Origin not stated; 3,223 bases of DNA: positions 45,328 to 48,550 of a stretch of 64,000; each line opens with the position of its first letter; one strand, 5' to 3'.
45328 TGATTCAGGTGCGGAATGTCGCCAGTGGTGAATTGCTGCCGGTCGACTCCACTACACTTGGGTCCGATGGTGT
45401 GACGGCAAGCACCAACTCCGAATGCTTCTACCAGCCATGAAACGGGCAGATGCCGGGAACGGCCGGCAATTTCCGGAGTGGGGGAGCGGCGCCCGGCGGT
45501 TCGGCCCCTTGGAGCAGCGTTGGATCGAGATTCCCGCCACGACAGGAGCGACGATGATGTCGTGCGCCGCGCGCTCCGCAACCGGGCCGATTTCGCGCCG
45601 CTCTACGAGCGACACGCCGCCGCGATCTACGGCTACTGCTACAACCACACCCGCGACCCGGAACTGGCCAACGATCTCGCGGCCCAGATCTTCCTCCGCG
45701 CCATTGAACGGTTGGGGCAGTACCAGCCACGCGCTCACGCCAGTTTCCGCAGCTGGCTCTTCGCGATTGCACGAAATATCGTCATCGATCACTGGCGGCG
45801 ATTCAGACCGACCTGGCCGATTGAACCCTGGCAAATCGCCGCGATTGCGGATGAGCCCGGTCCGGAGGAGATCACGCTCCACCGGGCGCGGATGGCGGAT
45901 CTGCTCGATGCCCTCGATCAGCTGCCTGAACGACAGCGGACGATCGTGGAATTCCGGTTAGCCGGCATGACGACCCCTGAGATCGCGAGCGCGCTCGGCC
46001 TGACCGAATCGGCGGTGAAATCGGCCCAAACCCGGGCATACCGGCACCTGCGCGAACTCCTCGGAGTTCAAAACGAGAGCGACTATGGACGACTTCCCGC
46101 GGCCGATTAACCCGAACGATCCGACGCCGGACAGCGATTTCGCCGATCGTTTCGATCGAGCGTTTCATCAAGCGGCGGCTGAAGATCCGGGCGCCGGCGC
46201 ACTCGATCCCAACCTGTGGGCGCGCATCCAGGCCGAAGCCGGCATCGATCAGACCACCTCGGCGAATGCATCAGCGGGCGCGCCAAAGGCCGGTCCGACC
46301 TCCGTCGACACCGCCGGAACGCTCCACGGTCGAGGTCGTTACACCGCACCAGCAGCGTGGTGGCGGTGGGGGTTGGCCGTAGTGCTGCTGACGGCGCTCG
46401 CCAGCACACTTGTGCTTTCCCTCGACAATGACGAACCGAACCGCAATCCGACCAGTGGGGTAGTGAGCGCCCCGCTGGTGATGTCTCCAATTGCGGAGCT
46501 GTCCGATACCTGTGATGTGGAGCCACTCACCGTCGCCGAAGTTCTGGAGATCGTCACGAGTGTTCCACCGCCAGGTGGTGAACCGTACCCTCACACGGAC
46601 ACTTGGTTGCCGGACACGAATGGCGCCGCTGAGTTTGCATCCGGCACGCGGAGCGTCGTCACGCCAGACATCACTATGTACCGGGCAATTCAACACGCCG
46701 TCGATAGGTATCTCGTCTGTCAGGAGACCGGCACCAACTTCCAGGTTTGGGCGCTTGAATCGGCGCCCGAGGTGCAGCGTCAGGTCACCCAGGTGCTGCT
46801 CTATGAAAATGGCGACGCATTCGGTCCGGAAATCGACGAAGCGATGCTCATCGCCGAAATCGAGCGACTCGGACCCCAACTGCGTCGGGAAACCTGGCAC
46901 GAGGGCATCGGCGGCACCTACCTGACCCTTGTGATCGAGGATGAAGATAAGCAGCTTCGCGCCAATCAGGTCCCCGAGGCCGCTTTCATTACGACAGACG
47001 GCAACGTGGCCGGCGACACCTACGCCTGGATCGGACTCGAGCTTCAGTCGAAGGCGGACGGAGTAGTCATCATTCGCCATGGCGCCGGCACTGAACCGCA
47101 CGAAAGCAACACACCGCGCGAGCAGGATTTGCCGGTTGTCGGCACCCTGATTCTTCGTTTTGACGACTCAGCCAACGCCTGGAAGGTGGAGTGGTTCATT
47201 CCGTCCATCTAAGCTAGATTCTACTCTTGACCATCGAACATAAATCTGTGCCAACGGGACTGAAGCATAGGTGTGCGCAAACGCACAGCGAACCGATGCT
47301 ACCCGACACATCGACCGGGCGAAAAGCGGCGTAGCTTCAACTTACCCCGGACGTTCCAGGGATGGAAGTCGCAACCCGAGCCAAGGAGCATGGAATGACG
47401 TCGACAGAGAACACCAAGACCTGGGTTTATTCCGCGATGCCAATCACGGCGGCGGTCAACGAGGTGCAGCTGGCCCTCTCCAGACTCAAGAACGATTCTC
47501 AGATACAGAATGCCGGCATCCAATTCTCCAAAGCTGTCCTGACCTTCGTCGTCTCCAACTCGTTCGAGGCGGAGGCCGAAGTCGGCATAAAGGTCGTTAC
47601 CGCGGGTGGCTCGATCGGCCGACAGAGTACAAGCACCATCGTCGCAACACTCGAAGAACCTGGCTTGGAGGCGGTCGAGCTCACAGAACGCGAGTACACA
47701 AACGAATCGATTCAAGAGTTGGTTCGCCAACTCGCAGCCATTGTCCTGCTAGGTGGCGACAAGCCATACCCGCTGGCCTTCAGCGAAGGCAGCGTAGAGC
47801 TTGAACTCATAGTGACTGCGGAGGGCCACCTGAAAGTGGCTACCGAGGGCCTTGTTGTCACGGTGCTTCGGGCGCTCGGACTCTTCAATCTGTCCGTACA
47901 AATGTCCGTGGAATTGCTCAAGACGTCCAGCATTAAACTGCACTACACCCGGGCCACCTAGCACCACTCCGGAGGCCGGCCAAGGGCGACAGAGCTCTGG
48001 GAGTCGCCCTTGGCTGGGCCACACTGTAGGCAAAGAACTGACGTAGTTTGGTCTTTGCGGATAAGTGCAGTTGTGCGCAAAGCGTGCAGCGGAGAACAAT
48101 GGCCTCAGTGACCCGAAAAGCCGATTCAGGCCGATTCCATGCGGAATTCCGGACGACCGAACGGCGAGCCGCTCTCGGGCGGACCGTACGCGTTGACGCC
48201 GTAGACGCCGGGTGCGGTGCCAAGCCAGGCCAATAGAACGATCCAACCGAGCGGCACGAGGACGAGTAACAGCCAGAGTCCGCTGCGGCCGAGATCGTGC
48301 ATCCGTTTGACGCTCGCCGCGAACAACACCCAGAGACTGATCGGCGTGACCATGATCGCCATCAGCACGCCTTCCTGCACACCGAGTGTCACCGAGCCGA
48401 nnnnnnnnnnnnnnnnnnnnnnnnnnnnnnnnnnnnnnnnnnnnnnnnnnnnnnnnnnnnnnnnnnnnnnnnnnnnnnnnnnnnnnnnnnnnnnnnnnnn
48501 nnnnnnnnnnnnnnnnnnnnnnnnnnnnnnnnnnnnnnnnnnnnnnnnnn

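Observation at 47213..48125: Second low-GC islet: orphan protein made of two trypco2-like repeats, flanked by similar short hairpin-forming sequences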

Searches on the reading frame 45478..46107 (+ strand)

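Call 17: search_protein_families(library=pfam, proteins=[window:45478-46107:+], max_evalue=0.001)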
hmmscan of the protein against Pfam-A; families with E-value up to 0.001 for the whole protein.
window:45478-46107:+ (210 aa): 7 families
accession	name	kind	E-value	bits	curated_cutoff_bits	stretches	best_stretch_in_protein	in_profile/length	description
PF04542.20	Sigma70_r2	-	2e-16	60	24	1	42-108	1-67/71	Sigma-70 region 2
PF08281.18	Sigma70_r4_2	-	3.1e-14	52.8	25.7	1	141-191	3-54/54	Sigma-70, region 4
PF04545.22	Sigma70_r4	-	1.2e-10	41.2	24.1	1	145-193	1-50/50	Sigma-70, region 4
PF07638.17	Sigma70_ECF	-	1.4e-05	25.5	21.1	1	66-182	51-170/185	ECF sigma factor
PF00196.25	GerE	-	3.6e-05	23.7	23.5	1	148-191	2-45/57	Bacterial regulatory proteins, luxR family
PF12840.13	HTH_20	-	0.0006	20.2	27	0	162-195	17-43/51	Helix-turn-helix domain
PF13384.12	HTH_23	-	0.00082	19.6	24.6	0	151-181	6-35/50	Homeodomain-like domain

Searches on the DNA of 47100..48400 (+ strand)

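Call 70: search_rna_families(source=window, start=47100, end=48400, threshold=evalue, max_evalue=1)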
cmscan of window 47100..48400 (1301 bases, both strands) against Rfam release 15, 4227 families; matches with E-value up to 1: 0.
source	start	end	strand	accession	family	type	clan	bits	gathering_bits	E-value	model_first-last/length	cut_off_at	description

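Call 71: search_rna_families(sources=[L001, L062, L063, L064, L065, L066, L067, L068, L069, L070, L071], threshold=gathering)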
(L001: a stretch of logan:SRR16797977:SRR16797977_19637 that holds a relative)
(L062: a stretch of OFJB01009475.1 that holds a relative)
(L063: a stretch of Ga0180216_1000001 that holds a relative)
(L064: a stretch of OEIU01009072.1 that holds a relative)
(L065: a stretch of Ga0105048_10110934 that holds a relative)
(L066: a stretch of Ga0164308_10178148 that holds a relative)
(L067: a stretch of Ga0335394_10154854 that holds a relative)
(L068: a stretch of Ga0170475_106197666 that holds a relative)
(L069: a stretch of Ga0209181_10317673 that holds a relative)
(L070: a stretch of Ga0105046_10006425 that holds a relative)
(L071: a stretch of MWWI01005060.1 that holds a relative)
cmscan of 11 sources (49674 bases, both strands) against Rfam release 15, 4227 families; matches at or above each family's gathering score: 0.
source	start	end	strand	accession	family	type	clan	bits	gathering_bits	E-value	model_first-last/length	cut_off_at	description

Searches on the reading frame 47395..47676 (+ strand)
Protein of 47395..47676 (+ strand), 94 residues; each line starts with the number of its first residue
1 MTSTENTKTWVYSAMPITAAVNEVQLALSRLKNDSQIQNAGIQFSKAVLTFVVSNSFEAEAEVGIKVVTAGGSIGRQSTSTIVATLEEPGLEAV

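Call 4: search_protein_families(library=pfam, proteins=[window:47395-47676:+], max_evalue=10)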
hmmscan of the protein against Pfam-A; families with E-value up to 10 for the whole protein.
window:47395-47676:+ (94 aa): 2 families
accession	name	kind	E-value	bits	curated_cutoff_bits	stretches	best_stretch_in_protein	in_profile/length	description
PF19631.4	Trypco2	-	0.022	15.4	24.2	1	20-81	6-69/78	Trypsin-co-occurring domain 2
PF21253.3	Mann_GBD_bact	-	0.091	13.4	27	1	20-47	103-130/143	Mannanase, galactose-binding domain-like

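Call 5: search_protein_families(library=padloc, proteins=[window:47395-47676:+], max_evalue=10)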
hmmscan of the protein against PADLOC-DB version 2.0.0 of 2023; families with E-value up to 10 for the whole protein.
window:47395-47676:+ (94 aa): 0 families

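Call 38: search_protein_families(library=pfam, alignment_id=A3, max_evalue=10)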
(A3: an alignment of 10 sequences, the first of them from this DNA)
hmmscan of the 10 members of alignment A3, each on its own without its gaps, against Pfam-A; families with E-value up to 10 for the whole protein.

A. member 1, seq(92 aa): 2 families
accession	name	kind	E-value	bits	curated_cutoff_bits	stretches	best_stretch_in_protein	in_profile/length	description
PF19631.4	Trypco2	-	0.021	15.5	24.2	1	20-81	6-69/78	Trypsin-co-occurring domain 2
PF21253.3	Mann_GBD_bact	-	0.086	13.5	27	1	20-47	103-130/143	Mannanase, galactose-binding domain-like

B. families by the number of members that match (of 10 scanned): 4 families
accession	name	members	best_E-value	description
PF19631.4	Trypco2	10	1.5e-06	Trypsin-co-occurring domain 2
PF24393.1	Pepco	1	0.0014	Pepco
PF21253.3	Mann_GBD_bact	1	0.086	Mannanase, galactose-binding domain-like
PF21538.2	Med15_M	1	0.098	ARC105/Med15 mediator subunit central domain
